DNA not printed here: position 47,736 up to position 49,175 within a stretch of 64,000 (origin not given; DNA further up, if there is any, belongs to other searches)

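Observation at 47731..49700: High-GC gene encoding a class III nucleotidyl cyclase fused to a ~400-aa domain of unknown function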

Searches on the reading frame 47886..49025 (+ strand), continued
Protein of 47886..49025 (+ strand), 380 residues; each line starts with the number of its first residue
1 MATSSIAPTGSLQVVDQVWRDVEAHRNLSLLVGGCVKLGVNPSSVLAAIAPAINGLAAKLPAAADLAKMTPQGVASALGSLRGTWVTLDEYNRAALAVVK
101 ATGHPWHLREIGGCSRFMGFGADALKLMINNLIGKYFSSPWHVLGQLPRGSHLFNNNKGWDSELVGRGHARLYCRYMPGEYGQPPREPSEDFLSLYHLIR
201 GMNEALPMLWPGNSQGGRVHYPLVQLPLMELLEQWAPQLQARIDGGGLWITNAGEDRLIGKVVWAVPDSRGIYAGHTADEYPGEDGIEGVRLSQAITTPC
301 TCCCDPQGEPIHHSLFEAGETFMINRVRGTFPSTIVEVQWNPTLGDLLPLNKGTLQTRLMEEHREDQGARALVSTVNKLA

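Call 74: find_encoding_contigs(protein=P0033, flank=5000, max_places=1)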
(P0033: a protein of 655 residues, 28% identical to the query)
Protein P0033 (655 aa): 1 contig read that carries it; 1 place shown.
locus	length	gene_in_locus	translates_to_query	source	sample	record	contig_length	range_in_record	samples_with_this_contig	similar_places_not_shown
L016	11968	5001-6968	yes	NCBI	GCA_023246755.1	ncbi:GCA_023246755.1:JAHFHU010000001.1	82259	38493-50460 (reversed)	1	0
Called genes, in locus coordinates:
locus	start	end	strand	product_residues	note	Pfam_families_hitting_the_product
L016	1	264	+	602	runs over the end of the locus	PF07973:tRNA_SAD, PF00587:tRNA-synt_2b, PF03129:HGTP_anticodon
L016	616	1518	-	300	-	PF01435:Peptidase_M48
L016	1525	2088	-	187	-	PF04011:LemA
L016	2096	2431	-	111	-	PF18920:DUF5671 (faint)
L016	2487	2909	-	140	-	PF03946:Ribosomal_L11_N, PF00298:Ribosomal_L11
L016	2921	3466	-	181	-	PF02357:NusG, PF00467:KOW (weak)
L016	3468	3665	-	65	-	PF00584:SecE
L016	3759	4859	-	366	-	PF18884:TSP3_bac (weak)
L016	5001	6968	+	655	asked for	PF00211:Guanylate_cyc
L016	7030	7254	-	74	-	-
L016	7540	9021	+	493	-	PF01553:Acyltransferase, PF12710:HAD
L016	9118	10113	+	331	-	-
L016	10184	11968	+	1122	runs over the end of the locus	PF02518:HATPase_c, PF00204:DNA_gyraseB, PF14890:Intein_splicing, PF01751:Toprim, PF00986:DNA_gyraseB_C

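Call 75: find_encoding_contigs(protein=P0037, flank=5000, max_places=1)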
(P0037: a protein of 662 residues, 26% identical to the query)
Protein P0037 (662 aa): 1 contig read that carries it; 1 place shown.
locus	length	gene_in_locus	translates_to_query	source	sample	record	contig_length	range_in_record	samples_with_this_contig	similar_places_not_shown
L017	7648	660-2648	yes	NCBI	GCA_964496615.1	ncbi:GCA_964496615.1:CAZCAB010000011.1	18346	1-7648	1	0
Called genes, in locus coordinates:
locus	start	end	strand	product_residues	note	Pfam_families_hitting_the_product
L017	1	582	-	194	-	?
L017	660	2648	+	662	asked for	PF00211:Guanylate_cyc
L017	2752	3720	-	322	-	PF10432:bact-PGI_C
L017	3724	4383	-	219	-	PF01810:LysE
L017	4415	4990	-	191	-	PF00127:Copper-bind (weak)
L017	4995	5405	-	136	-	PF08570:DUF1761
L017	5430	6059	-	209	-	PF00753:Lactamase_B (weak), PF13483:Lactamase_B_3, PF12706:Lactamase_B_2 (weak)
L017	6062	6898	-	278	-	PF00892:EamA (faint)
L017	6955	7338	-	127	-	PF03729:DUF308 (faint), PF09838:DUF2065 (faint)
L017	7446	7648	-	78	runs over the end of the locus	-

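Call 78: fold_search(model_id=the predicted structure, library=pdb)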
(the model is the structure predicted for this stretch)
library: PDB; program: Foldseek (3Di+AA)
matches with E <= 10: 369; with E <= 0.001: 0
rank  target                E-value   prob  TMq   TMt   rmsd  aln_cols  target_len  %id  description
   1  3sj5_B                1.5e-02  0.89  0.20  0.36   8.2       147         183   14  I5F Mutant Structure of T. Tengcongensis H-NOX (released 2011-07-20)
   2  1u4h_A                1.8e-02  0.99  0.25  0.43   4.9       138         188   11  Crystal structure of an oxygen binding H-NOX domain related to soluble guanylate cyclases (oxygen complex) (released 2004-08-31)
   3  6cww_A                1.8e-02  0.90  0.21  0.36   8.1       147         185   14  Cs H-NOX mutant with unnatural amino acid 4-cyano-L-phenylalanine at site 5 (released 2018-05-16)
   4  3sj5_A                1.9e-02  0.82  0.24  0.40   8.8       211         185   13  I5F Mutant Structure of T. Tengcongensis H-NOX (released 2011-07-20)
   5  3lai_C                2.9e-02  0.90  0.27  0.46   6.8       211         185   10  Structural insights into the molecular mechanism of H-NOX activation (released 2010-03-16)
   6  3nvr_A                3.0e-02  0.92  0.28  0.48   7.1       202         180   10  Modulating Heme Redox Potential Through Protein-Induced Porphyrin Distortion (released 2010-09-08)
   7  4it2_A                3.0e-02  0.84  0.21  0.36   7.2       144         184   14  Mn(III)-PPIX bound Tt H-NOX (released 2013-02-27)
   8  1xbn                  3.2e-02  0.82  0.23  0.39  12.0       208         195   10  Crystal structure of a bacterial nitric oxide sensor: an ortholog of mammalian soluble guanylate cyclase heme domain (released 2004-09-07)
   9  3m0b                  3.4e-02  0.93  0.28  0.48   7.1       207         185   11  Ru-Porphyrin Protein Scaffolds for Sensing O2 (released 2010-04-14)
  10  8hbe_B                3.8e-02  0.66  0.33  0.22  17.6       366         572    9  Structure of human soluble guanylate cyclase in the inactive state at 3.1 angstrom (released 2023-04-19)
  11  1u56_B                4.2e-02  0.80  0.23  0.39   6.4       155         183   11  Crystal structure of an oxygen binding H-NOX domain related to soluble guanylate cyclases (Water-ligated, ferric form) (released 2004-08-31)
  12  1u55_B                4.5e-02  0.89  0.27  0.45   6.7       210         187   11  Crystal structure of an oxygen binding H-NOX domain related to soluble guanylate cyclases (oxygen complex) (released 2004-08-31)
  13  3nvr_B                4.5e-02  0.80  0.25  0.45   8.6       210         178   12  Modulating Heme Redox Potential Through Protein-Induced Porphyrin Distortion (released 2010-09-08)
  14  3tf0_A                4.7e-02  0.97  0.32  0.54   5.8       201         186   10  Crystal structure of an H-NOX protein from T. tengcongensis (released 2011-11-09)
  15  3eee_A                4.7e-02  0.84  0.26  0.44   6.8       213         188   11  Probing the function of heme distortion in the H-NOX family (released 2008-11-25)
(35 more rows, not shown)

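Call 99: search_dna_similar(query=window:47886-49025:+, collection=phages, mode=protein, max_evalue=0.001, max_rows=10)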
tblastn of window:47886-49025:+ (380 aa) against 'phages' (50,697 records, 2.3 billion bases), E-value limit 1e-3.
No match.

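Call 100: search_dna_similar(query=window:47886-49025:+, collection=plasmids, mode=protein, max_evalue=0.001, max_rows=10)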
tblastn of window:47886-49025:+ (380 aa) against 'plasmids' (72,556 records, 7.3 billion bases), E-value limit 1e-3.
No match.
